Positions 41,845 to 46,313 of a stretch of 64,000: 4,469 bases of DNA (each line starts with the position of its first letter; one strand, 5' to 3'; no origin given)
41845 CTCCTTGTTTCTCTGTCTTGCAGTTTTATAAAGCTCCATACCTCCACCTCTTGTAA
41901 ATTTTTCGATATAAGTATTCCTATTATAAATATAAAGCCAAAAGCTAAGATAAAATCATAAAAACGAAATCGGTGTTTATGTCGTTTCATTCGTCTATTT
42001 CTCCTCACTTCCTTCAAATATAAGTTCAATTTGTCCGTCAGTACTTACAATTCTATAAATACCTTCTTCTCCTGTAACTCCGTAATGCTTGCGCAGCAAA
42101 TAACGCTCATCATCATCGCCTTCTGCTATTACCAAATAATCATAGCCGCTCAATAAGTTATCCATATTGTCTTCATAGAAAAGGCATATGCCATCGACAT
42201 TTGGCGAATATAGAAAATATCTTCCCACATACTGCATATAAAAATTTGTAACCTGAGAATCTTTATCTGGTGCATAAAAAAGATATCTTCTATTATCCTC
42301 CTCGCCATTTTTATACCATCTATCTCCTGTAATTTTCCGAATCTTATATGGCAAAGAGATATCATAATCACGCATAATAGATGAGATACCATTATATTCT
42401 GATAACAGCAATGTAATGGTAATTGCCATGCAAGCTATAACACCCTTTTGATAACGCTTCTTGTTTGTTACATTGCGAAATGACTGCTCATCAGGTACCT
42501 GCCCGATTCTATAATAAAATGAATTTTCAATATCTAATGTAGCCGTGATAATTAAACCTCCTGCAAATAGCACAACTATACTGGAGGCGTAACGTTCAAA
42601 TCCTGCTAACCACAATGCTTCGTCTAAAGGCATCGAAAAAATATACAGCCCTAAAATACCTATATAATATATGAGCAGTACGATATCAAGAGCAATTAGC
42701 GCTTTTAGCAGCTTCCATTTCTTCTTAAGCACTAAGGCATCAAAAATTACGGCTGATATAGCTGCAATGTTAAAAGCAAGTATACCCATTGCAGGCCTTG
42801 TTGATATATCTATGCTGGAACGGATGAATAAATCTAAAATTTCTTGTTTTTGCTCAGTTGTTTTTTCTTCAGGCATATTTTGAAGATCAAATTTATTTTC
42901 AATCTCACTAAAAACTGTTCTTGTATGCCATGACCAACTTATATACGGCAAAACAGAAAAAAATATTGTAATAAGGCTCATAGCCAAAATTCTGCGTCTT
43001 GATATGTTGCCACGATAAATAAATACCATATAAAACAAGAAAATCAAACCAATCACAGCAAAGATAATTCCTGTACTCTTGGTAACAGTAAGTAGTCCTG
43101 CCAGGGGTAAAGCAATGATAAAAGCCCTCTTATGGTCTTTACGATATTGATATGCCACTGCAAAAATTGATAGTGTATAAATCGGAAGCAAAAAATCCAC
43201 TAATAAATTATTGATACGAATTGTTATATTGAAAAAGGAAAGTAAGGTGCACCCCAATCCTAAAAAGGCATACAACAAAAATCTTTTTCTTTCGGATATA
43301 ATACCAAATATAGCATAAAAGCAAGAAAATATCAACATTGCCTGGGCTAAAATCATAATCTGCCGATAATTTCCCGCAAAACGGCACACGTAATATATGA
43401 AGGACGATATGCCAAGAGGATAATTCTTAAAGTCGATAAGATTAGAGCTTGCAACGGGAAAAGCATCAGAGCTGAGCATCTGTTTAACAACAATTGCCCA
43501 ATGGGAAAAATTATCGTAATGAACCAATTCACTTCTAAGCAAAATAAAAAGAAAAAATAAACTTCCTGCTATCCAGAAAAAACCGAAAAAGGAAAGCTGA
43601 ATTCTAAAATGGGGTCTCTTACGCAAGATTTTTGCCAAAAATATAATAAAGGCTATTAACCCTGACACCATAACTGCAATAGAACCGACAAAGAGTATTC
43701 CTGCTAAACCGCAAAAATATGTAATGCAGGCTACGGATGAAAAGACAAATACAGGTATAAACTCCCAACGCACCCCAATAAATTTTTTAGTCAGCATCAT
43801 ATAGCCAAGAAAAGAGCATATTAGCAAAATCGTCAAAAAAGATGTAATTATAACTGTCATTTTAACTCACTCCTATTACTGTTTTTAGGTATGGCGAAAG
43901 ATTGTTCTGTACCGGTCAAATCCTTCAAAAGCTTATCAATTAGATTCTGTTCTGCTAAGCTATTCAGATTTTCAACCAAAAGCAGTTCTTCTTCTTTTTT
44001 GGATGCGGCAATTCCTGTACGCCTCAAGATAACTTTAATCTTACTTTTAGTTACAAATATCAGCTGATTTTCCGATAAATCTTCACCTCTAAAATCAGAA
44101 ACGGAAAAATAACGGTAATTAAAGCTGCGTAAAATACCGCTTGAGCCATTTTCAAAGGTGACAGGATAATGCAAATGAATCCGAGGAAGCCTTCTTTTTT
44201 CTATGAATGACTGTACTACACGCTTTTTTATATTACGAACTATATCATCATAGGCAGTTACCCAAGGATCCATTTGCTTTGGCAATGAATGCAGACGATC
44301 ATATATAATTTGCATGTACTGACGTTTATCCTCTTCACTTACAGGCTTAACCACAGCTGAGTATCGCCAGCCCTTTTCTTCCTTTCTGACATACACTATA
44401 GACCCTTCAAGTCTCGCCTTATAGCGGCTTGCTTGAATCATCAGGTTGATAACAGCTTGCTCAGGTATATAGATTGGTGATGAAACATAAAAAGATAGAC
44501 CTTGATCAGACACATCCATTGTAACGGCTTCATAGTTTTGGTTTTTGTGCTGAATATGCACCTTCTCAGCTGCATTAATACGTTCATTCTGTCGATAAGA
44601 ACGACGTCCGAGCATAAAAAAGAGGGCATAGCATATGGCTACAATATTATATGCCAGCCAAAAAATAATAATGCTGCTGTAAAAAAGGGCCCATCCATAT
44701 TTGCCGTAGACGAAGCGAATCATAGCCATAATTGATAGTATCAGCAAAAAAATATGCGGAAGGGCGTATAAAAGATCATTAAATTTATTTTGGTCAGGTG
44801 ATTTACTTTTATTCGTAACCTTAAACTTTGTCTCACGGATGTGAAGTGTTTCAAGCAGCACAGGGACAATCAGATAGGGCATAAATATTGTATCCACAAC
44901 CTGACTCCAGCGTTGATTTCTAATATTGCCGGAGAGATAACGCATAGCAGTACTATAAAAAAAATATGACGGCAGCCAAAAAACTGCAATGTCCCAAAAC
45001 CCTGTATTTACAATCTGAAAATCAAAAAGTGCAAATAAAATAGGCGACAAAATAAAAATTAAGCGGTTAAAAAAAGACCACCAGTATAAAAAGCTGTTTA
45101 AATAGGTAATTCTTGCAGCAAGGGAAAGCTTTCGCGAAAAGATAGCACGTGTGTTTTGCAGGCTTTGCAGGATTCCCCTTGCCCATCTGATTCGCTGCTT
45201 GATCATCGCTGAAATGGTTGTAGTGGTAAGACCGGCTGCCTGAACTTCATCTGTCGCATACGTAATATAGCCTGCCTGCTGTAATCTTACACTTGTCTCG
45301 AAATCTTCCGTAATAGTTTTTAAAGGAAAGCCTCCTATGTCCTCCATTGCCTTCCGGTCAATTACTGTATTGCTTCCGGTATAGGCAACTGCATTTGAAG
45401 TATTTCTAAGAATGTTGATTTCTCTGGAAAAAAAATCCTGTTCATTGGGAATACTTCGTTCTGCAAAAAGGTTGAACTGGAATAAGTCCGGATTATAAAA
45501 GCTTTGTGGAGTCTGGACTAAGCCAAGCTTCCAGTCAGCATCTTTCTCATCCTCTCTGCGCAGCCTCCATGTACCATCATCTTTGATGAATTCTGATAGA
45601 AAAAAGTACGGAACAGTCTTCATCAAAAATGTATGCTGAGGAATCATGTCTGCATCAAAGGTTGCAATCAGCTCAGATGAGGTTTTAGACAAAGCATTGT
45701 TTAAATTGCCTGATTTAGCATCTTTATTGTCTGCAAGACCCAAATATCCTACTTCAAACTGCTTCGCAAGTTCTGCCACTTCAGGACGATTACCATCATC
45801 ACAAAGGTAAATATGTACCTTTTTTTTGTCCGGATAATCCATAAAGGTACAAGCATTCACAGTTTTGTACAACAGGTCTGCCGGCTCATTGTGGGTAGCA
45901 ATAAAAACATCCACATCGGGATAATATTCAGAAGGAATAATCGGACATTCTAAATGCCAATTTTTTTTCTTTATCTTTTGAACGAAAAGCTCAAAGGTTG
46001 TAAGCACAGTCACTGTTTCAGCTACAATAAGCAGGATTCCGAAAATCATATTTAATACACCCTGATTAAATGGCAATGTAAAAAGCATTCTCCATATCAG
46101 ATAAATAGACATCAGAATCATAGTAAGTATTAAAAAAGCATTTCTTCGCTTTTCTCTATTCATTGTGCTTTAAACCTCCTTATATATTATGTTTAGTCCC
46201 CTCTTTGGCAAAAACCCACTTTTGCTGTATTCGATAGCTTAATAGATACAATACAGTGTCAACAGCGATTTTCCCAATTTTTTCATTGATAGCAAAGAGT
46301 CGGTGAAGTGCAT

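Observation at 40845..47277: Clostridial-type cellulose synthase cluster with an added GT2-GtrA lipid-sugar transferase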

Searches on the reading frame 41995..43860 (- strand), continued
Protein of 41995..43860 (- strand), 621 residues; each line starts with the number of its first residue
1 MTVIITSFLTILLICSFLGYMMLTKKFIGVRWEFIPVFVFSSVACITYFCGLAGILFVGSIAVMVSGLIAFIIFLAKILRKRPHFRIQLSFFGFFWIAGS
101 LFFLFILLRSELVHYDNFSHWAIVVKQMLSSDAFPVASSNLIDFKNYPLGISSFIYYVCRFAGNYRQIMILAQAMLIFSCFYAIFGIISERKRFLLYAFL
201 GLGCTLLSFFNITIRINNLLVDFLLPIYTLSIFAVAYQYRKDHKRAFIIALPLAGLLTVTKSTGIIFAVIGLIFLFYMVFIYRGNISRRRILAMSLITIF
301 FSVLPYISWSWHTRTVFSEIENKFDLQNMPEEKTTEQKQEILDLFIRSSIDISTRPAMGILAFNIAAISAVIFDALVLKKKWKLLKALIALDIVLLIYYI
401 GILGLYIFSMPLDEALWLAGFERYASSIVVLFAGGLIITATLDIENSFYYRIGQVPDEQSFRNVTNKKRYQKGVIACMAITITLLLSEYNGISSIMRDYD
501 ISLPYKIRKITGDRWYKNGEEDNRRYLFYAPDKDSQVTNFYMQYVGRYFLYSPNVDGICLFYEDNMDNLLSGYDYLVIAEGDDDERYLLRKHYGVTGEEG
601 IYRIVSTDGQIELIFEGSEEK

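Call 95: find_homologous_proteins(query=P0146, max_evalue=1e-20)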
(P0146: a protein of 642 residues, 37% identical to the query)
Query P0146 (642 aa): 417 proteins with E <= 1e-20 among 8000 candidates; the best 120 are listed.
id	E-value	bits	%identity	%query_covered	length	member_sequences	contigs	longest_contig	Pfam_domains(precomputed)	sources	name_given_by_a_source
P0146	0.0e+0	1417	100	100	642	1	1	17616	-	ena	-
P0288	8.3e-151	522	46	90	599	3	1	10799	-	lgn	-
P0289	2.2e-150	520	44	93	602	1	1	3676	-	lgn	-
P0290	4.8e-150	519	44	92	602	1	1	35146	-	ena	-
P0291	6.9e-150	519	44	92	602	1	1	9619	-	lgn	-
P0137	1.1e-149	518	43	93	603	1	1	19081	-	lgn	-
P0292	1.4e-149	518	44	93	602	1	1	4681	-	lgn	-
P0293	1.5e-149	517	44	92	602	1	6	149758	-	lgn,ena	-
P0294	1.8e-149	517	44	92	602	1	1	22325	-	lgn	-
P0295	2.1e-149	517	44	92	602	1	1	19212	-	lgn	-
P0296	2.3e-149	517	44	92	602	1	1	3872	-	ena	-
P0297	2.4e-149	517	44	93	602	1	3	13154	-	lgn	-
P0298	2.6e-149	517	44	93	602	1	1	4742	-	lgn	-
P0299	2.8e-149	517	44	93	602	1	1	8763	-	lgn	-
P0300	3.5e-149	516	44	92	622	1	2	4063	-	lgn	-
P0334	9.9e-148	512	44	93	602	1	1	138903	-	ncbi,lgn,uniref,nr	ncbi:hypothetical protein H6A32_04925 [Drancourtella massiliensis]|uniref:Glycosyltransferase RgtA/B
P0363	4.7e-142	493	45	92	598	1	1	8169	PF13231.13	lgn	-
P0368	2.7e-140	487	40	92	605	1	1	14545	PF13231.13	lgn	-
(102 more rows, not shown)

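Call 102: search_protein_families(library=pfam, proteins=[P0363, P0368, P0334, P0044, P0033, P0043, P0049, P0060], max_evalue=0.1)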
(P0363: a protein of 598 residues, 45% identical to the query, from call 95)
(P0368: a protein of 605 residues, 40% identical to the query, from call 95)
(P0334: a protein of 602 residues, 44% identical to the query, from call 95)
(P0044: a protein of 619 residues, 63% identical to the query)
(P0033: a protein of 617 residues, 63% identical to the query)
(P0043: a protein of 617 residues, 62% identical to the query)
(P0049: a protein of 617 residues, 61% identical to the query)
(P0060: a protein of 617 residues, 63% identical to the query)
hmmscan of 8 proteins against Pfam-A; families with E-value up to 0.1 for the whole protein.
P0363 (598 aa): 1 family
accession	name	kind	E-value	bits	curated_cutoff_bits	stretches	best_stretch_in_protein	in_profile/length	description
PF13231.12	PMT_2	-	8.5e-07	29.8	26.1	1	142-303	2-160/160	Dolichyl-phosphate-mannose-protein mannosyltransferase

P0368 (605 aa): 1 family
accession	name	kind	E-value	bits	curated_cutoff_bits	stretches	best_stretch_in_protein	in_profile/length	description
PF13231.12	PMT_2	-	1.7e-06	28.8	26.1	1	216-303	74-160/160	Dolichyl-phosphate-mannose-protein mannosyltransferase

P0334 (602 aa): 0 families

P0044 (619 aa): 0 families

P0033 (617 aa): 0 families

P0043 (617 aa): 0 families

P0049 (617 aa): 0 families

P0060 (617 aa): 1 family
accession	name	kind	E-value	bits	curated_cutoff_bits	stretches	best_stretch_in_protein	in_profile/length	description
PF19732.4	SpoIIE_N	-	0.035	13.1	27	1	223-296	59-131/605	Stage II sporulation protein E N-terminal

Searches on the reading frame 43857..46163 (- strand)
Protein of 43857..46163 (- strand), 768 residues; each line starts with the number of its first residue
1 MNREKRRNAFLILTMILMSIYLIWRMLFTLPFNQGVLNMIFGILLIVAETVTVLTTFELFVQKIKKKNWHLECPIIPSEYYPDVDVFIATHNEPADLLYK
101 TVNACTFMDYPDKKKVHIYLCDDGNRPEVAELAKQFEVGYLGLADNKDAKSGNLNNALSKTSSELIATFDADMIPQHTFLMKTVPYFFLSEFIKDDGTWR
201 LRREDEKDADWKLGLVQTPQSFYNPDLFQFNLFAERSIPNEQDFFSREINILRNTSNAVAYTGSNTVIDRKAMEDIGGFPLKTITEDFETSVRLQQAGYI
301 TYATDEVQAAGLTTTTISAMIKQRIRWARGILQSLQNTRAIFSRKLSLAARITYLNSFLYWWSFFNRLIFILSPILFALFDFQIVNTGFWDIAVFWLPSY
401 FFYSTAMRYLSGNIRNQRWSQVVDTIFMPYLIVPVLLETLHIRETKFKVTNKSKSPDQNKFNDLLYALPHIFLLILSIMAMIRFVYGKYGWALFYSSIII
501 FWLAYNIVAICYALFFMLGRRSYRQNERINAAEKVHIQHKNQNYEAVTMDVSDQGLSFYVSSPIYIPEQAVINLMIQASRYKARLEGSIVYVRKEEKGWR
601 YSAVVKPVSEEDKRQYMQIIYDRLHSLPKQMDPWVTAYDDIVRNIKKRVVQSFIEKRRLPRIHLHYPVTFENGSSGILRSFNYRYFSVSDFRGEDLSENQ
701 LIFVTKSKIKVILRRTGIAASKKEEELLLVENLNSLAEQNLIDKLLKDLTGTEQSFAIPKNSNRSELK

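Call 4: search_protein_families(library=pfam, proteins=[window:43857-46163:-], max_evalue=0.01)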
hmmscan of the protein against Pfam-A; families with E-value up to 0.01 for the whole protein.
window:43857-46163:- (768 aa): 6 families
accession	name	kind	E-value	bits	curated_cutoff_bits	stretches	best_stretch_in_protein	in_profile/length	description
PF13641.12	Glyco_tranf_2_3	-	1.8e-19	71.1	27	1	82-330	1-230/230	Glycosyltransferase like family 2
PF13632.12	Glyco_trans_2_3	-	1e-18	68.3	27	1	254-392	65-183/198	Glycosyl transferase family group 2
PF00535.33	Glycos_transf_2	-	2.7e-12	47.4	23.3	1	86-188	2-104/168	Glycosyl transferase family 2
PF07238.19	PilZ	-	1.8e-08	35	22.5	1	524-621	3-101/102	PilZ domain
PF03552.20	Cellulose_synt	-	4.9e-07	29.1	24.7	1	281-482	419-633/722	Cellulose synthase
PF13506.12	Glyco_transf_21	-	5.6e-05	23.1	21.7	1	243-329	82-174/174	Glycosyl transferase family 21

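Call 5: search_protein_families(library=ncbifam, proteins=[window:43857-46163:-], max_evalue=0.01)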
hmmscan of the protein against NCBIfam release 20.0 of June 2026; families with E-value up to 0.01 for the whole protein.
window:43857-46163:- (768 aa): 12 families
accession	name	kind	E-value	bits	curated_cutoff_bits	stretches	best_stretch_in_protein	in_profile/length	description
TIGR03030.1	CelA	equivalog_domain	1.2e-115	387.1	699.1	1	8-623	58-671/714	UDP-forming cellulose synthase catalytic subunit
NF008558.0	PRK11498.1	equivalog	3.3e-97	326.4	992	1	11-624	203-793/872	UDP-forming cellulose synthase catalytic subunit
TIGR03937.1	PgaC_IcaA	equivalog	5.9e-14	51.8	422.3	2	263-385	202-325/407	poly-beta-1,6-N-acetyl-D-glucosamine synthase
TIGR04242.1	nodulat_NodC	equivalog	8.4e-09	34.9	550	1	71-179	37-148/395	chitooligosaccharide synthase NodC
TIGR03965.1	mycofact_glyco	equivalog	2.8e-08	33.1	280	1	78-187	71-179/467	mycofactocin biosynthesis glycosyltransferase MftF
NF053846.1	glyco_with_XrtP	equivalog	3.8e-07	29.1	520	1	271-387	234-353/440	XrtP-associated glycosyltransferase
NF041875.1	EPS_EpsD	equivalog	3.2e-05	23.5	370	0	258-300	153-195/325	exopolysaccharide biosynthesis glycosyltransferase EpsD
TIGR03472.1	HpnI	equivalog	4.1e-05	22.6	310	1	262-333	201-274/373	bacteriohopanetetrol glucosamine biosynthesis glycosyltransferase HpnI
NF041865.1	EpsU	equivalog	0.00055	19.1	700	0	76-134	33-89/394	exopolysaccharide biosynthesis GT2 family glycosyltransferase EpsU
NF045993.1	MAG0130_MAG3770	subfamily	0.0033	17.3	85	1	451-550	8-107/140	MAG0130/MAG3770 family membrane protein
NF050050.1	ProtGlycPglI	equivalog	0.0053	16.2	500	1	82-172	2-93/306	GalNAc(5)-diNAcBac-PP-undecaprenol beta-1,3-glucosyltransferase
TIGR04283.1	glyco_like_mftF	equivalog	0.0081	15.8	182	0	267-309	142-184/221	TIGR04283 family arsenosugar biosynthesis glycosyltransferase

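Call 15: find_encoding_contigs(protein=window:43857-46163:-, flank=10000, max_places=6)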
Protein window:43857-46163:- (768 aa): no gene with exactly this product is on record in the collection.

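Call 62: search_solved_structures(query=window:43857-46163:-, max_evalue=0.00001, show_alignments=1)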
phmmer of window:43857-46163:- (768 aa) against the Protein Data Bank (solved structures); distinct sequences matched with E-value up to 0.00001: 6.
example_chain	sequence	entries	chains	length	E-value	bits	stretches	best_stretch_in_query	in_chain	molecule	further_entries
7lby_A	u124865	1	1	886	2.3e-78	267.5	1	10-596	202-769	Cellulose synthase catalytic subunit [UDP-forming]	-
9b8v_E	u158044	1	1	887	2.3e-78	267.5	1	10-596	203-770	Cellulose synthase catalytic subunit [UDP-forming]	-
9fmv_A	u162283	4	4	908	2.6e-78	267.3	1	10-596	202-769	Cellulose synthase catalytic subunit [UDP-forming]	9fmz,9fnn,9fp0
5ej1_A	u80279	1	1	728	1.6e-62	215.1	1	10-563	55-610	Putative cellulose synthase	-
4hg6_A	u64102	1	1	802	2.5e-62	214.5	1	10-563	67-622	Cellulose Synthase Subunit A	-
4p00_A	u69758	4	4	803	2.5e-62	214.4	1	10-563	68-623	Cellulose Synthase A subunit | Cellulose Synthase subunit A | Putative cellulose synthase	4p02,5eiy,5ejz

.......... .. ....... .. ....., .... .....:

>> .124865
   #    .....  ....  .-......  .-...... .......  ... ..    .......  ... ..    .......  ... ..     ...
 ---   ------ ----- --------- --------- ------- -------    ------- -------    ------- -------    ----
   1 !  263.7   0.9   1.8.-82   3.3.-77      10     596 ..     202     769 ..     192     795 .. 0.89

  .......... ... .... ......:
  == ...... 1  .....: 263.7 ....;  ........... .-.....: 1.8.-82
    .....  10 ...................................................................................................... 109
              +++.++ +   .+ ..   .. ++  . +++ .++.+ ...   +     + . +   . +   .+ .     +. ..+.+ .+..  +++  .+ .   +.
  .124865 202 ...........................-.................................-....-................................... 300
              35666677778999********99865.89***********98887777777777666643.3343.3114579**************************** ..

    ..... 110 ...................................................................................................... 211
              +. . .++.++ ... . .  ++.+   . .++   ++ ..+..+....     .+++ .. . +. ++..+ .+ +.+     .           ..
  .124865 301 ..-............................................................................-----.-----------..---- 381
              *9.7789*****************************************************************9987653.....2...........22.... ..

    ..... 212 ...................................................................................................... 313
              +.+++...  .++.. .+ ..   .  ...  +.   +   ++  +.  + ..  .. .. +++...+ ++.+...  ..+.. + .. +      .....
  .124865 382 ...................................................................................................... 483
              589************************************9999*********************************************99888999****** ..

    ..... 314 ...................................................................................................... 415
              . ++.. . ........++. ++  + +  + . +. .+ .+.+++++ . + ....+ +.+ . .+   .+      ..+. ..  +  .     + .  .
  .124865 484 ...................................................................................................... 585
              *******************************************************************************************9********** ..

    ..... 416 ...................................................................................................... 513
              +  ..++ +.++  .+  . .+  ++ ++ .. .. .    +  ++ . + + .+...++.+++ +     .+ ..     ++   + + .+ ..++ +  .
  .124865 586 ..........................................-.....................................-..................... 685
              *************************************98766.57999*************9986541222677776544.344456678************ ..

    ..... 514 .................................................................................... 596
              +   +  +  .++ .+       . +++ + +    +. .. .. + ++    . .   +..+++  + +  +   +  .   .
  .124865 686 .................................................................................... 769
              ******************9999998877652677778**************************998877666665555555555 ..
